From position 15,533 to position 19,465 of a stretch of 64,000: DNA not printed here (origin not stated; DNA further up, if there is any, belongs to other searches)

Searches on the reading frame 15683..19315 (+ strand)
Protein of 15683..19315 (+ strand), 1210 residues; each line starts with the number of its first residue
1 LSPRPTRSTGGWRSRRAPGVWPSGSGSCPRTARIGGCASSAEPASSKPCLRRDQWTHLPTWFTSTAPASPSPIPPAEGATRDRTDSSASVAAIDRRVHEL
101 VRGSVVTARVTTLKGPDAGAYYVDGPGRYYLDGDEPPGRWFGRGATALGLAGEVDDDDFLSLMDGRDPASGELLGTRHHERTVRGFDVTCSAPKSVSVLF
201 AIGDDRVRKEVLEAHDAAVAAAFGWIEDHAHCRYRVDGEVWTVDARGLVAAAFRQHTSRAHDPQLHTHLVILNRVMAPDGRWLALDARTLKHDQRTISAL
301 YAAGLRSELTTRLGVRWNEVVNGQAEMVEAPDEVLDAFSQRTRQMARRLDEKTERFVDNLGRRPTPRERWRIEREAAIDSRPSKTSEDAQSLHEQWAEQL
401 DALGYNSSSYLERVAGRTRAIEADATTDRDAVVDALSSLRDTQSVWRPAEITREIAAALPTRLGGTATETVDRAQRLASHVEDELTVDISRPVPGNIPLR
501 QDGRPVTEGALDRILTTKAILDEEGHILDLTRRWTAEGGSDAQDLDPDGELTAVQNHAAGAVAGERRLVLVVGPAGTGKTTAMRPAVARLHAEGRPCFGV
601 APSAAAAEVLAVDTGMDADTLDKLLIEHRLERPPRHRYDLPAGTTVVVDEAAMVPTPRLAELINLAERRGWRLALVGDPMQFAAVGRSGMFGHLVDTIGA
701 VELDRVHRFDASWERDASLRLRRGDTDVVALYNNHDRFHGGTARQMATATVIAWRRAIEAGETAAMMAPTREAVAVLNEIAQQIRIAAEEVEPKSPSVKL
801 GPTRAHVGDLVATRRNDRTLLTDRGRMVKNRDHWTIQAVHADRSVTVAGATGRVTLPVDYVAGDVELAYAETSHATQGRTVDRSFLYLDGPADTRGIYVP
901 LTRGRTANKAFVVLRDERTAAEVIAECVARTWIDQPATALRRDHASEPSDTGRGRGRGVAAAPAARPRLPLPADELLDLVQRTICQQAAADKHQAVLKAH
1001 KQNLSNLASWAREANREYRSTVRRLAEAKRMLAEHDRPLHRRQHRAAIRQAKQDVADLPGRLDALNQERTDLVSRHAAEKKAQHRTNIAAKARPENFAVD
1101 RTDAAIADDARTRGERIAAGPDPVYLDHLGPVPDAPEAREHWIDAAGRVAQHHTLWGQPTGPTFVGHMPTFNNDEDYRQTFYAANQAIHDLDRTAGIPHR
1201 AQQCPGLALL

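Call 3: search_protein_families(library=pfam, proteins=[window:15683-19315:+], max_evalue=1)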
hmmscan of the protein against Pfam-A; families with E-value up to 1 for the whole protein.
window:15683-19315:+ (1210 aa): 21 families
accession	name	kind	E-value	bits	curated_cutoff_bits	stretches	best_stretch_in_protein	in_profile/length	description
PF08751.17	TrwC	-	3.3e-81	273.4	25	1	119-402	5-285/286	TrwC relaxase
PF13604.12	AAA_30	-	4.6e-50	170.4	27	1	551-742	2-190/191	AAA domain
PF13245.12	AAA_19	-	4.6e-19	69.4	25.1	1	561-687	6-134/134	AAA domain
PF13401.12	AAA_22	-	3.2e-07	31.2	27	1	565-681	4-125/130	AAA domain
PF25199.1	nSTAND_NTPase5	-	3.1e-06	27.5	34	1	556-595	30-71/145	Novel STAND NTPase 5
PF22232.2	TraI_hel_assoc_N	-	1.6e-05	25.9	27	1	573-677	1-99/99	TraI helicase-associated ssDNA bd, N-terminal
PF13191.12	AAA_16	-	2.6e-05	25.2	32.6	1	549-681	7-142/167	AAA ATPase domain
PF01443.25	Viral_helicase1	-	0.00014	22.2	21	1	570-695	2-112/228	Viral superfamily 1 RNA helicase core domain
PF02562.22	PhoH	-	0.00068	19.6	27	1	552-590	6-44/205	PhoH-like protein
PF13086.12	AAA_11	-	0.00094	19.5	27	2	552-606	3-64/257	AAA domain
PF05127.21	NAT10_TcmA_helicase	-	0.0045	17.3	22.7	1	572-664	3-111/176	RNA cytidine acetyltransferase NAT10/TcmA, helicase domain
PF13671.12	AAA_33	-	0.011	16.4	27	1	568-675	1-101/143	AAA domain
PF00270.35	DEAD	-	0.013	15.7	26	1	552-605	1-56/167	DEAD/DEAH box helicase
PF13874.11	Nup54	-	0.067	13.6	30.5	1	967-1034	22-83/140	Nucleoporin complex subunit 54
PF12775.13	AAA_7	-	0.072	13.1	25.8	1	562-593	29-60/181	P-loop containing dynein motor region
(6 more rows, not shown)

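Call 87: search_dna_similar(query=window:15983-19315:+, collection=plasmids, mode=protein, max_evalue=1e-20, max_rows=10)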
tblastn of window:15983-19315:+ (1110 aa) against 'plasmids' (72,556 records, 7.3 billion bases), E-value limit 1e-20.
The search stops at 5000 records and this limit was reached: more records match than are counted here, and every count below describes the 5000 best-scoring records only.
Records with a match: at least 5000; places in all: 5082; records where one place covers at least 80% of the query: 0.
Best place of each record, by identity: <60% 5000.
By first word of the organism name: Escherichia 2334; Klebsiella 881; Enterobacter 201; Salmonella 154; Burkholderia 111; Shigella 102; Xanthomonas 94; Rhodococcus 82; Mycobacterium 82; Agrobacterium 82; and 118 more.
By predicted mobility (MOB-suite, as given by PLSDB): conjugative 4330; non-mobilizable 360; mobilizable 310.
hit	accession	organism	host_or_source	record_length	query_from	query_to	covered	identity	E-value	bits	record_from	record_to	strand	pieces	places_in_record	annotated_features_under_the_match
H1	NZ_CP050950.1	Iamia sp. SCSIO 61187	whole organism,ocean sediment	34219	29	838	73%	34.0%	1e-66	254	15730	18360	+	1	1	mobF: MobF family relaxase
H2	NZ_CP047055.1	Clavibacter michiganensis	Solanum lycopersicum (tomato),whole ...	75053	65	831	69%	34.8%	1e-71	270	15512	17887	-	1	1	mobF: MobF family relaxase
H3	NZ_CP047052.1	Clavibacter michiganensis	Solanum lycopersicum (tomato),whole ...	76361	65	831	69%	34.8%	1e-71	270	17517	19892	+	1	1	mobF: MobF family relaxase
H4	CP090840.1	Streptomyces viridifaciens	Whole organism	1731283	66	837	70%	34.5%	4e-64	247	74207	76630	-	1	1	none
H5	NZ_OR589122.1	Curtobacterium flaccumfaciens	-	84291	65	831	69%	34.5%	2e-72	272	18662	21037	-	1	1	mobF: MobF family relaxase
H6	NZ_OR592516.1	Curtobacterium flaccumfaciens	-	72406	65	831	69%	34.5%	3e-72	272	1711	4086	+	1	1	mobF: MobF family relaxase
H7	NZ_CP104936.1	Curtobacterium flaccumfaciens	Euphorbia pulcherrima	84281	65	831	69%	34.5%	3e-72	272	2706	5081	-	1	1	mobF: MobF family relaxase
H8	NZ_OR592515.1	Curtobacterium flaccumfaciens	-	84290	65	831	69%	34.5%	3e-72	272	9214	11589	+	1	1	mobF: MobF family relaxase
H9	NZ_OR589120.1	Curtobacterium flaccumfaciens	-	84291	65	831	69%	34.5%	3e-72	272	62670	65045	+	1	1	mobF: MobF family relaxase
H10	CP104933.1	Curtobacterium flaccumfaciens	Euphorbia pulcherrima cv. Atla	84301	65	831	69%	34.5%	3e-72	272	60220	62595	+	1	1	relaxase domain-containing protein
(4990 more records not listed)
